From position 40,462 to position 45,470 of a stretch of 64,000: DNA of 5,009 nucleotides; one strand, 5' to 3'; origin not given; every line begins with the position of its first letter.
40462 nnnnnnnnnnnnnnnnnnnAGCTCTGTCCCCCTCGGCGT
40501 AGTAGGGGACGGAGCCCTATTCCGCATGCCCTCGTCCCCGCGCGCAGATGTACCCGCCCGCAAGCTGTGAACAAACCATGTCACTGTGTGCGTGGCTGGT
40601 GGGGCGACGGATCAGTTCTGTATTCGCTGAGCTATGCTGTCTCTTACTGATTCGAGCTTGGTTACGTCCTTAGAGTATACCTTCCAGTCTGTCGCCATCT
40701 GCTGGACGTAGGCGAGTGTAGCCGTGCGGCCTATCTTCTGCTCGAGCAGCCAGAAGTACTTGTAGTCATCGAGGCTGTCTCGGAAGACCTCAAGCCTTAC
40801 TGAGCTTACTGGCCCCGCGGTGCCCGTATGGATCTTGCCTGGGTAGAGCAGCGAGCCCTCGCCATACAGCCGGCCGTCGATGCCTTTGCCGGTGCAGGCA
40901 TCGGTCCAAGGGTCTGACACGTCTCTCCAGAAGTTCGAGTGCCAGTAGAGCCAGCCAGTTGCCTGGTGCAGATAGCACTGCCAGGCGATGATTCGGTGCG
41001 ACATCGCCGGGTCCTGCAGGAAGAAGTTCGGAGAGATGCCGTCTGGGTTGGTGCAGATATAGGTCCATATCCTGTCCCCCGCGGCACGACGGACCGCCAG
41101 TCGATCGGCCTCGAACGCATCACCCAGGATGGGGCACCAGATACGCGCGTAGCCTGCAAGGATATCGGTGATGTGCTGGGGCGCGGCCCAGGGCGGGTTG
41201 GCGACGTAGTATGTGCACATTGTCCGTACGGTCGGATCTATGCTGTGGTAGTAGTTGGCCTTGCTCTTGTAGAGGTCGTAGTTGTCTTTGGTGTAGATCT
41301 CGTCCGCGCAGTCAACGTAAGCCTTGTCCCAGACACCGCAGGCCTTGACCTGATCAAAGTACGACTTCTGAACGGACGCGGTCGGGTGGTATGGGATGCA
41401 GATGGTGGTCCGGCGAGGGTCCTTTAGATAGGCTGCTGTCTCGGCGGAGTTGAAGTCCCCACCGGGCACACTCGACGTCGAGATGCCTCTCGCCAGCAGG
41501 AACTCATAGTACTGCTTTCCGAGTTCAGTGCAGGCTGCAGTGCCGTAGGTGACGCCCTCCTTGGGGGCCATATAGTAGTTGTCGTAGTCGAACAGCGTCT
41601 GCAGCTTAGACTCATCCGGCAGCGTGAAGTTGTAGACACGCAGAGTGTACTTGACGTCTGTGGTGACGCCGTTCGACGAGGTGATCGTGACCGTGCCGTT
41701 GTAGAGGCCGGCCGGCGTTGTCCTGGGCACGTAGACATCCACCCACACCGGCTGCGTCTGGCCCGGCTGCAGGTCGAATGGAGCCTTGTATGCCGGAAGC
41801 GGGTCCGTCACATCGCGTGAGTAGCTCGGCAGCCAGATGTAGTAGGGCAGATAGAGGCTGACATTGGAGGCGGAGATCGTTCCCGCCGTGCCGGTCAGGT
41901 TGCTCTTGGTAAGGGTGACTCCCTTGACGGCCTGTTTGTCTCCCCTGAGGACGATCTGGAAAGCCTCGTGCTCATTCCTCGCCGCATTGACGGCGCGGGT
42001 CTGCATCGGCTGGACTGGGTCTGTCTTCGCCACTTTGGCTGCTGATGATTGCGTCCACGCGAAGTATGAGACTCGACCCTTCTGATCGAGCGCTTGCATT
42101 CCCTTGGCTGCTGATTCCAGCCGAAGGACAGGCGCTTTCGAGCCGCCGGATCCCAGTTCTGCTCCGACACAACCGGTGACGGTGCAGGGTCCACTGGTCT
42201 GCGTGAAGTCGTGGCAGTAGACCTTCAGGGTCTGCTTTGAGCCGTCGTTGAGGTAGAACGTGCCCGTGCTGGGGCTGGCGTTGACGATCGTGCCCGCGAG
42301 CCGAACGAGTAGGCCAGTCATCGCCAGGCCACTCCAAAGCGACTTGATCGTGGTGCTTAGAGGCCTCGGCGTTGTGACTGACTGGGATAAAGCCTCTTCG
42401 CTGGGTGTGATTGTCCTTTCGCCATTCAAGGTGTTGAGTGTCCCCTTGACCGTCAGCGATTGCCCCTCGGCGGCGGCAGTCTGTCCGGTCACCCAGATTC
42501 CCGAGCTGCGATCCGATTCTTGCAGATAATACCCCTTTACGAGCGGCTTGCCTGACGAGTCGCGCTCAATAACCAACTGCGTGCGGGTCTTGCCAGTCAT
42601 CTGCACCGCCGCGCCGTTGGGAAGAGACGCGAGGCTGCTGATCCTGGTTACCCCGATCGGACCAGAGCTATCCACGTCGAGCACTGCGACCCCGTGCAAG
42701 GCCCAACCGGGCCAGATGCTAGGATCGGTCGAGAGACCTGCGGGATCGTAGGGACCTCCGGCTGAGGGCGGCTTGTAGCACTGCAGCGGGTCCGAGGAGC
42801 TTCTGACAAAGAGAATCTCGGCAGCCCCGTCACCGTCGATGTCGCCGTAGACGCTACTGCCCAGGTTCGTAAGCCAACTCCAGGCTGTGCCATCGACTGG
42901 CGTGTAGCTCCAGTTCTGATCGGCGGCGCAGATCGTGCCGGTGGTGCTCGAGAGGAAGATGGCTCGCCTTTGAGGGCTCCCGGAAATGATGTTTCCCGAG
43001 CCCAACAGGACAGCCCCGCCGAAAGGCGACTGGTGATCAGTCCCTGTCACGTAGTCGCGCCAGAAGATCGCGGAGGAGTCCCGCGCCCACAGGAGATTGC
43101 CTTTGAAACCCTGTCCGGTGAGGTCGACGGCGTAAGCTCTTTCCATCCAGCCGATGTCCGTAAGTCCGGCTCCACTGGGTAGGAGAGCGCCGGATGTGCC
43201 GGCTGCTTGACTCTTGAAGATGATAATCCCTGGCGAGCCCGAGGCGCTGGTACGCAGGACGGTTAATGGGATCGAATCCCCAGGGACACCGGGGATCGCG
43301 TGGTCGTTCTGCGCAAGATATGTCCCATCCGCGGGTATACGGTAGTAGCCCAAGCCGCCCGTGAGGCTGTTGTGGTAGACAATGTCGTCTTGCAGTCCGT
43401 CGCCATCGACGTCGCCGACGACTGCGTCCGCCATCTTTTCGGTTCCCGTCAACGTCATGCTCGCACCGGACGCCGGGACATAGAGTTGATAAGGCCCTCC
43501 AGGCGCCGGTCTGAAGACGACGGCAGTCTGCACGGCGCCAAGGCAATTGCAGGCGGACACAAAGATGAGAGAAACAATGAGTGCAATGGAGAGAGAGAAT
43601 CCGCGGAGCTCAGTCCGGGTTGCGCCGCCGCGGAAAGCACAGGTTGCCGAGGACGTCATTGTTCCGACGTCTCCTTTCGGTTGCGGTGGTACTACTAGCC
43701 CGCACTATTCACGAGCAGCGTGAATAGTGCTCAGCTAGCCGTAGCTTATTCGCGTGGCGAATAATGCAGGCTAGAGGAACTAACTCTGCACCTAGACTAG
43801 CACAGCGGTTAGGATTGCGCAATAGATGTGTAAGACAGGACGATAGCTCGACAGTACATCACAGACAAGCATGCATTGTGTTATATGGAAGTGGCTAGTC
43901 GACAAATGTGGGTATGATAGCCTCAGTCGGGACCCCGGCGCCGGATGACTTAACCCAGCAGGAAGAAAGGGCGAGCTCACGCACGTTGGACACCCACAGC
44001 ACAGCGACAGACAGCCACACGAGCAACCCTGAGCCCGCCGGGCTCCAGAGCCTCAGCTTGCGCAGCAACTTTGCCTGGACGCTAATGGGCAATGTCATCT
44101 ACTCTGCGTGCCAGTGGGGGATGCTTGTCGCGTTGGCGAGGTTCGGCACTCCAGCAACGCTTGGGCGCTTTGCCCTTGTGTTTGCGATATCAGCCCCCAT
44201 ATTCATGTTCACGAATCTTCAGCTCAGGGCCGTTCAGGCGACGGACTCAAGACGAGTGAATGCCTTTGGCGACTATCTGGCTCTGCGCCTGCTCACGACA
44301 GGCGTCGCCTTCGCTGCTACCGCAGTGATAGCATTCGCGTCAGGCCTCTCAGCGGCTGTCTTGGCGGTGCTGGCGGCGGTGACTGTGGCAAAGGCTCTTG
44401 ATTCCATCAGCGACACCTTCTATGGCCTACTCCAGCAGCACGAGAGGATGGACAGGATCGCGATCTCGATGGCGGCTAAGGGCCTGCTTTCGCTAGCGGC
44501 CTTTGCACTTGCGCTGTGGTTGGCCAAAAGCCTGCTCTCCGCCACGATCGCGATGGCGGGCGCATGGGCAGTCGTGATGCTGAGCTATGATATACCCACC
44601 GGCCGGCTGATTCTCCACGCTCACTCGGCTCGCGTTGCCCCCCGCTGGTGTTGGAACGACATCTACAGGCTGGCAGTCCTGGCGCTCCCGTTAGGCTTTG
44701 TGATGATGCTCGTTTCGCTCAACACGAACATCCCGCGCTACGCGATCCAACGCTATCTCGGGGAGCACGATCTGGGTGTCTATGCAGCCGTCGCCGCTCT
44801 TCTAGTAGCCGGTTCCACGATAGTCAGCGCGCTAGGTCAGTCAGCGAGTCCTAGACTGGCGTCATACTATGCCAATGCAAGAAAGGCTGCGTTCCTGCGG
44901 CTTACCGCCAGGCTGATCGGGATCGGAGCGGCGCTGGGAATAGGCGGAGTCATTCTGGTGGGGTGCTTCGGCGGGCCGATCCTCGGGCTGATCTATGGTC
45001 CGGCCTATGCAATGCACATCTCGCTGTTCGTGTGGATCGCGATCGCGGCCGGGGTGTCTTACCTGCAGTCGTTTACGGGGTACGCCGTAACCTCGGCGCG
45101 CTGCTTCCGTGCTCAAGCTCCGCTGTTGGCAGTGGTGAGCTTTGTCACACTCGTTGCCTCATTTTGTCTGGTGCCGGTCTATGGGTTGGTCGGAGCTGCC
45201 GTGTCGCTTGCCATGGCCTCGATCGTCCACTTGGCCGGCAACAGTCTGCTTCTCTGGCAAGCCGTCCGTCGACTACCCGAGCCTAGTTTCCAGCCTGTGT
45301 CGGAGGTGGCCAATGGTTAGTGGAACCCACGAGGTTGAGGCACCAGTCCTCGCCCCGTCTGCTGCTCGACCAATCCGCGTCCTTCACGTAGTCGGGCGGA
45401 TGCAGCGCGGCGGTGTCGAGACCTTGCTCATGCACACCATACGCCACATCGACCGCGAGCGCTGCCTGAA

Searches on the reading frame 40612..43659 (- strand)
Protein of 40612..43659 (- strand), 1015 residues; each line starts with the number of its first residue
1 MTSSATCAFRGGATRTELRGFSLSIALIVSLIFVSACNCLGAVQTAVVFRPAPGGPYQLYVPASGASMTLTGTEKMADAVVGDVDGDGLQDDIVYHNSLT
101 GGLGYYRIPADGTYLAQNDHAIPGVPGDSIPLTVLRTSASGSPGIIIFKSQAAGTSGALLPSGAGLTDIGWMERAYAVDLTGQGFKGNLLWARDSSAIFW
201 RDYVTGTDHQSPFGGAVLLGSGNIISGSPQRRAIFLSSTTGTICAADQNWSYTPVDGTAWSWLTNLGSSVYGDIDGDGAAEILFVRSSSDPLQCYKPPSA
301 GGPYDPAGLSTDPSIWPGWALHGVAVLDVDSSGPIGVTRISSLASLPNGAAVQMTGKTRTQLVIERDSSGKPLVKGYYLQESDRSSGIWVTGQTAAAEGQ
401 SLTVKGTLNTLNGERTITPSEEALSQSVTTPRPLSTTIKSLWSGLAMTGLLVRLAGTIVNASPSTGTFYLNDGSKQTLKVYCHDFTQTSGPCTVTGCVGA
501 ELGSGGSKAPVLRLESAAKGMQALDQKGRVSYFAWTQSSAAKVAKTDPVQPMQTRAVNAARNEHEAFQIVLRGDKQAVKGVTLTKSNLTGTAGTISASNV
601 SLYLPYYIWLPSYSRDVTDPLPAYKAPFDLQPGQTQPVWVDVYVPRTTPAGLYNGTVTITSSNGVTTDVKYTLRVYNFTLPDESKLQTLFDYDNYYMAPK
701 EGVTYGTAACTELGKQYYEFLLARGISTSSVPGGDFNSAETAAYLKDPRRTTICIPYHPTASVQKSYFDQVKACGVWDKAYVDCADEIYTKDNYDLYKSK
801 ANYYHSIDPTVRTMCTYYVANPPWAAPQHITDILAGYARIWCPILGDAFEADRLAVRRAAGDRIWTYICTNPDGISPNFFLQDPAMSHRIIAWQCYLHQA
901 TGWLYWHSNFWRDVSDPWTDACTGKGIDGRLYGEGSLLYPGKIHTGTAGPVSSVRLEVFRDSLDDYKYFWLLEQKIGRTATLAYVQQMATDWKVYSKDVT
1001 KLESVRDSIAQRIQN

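Call 34: search_protein_families(library=pfam, proteins=[window:40612-43659:-], max_evalue=0.0001)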
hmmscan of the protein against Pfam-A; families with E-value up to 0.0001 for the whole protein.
window:40612-43659:- (1015 aa): 3 families
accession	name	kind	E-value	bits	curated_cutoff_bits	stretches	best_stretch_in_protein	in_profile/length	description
PF13320.12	GH123_cat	-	2.4e-20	73.6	23.1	1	768-969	143-321/324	Glycoside hydrolase 123, catalytic domain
PF22680.2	Glyco_hydro_123_N_2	-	6.2e-11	42.8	27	1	551-660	19-141/142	Glycoside hydrolase 123 N-terminal domain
PF19543.5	GH123_N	-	9.7e-09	34.1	22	1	552-684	190-314/969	Glycoside hydrolase 123, N-terminal domain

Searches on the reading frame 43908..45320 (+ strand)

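Call 34: search_protein_families(library=pfam, proteins=[window:43908-45320:+], max_evalue=0.0001)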
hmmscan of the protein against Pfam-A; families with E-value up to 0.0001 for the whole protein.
window:43908-45320:+ (470 aa): 1 family
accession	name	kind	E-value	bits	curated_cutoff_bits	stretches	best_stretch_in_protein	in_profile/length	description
PF01943.22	Polysacc_synt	-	9.1e-17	61.8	28.2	1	53-319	3-272/274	Polysaccharide biosynthesis protein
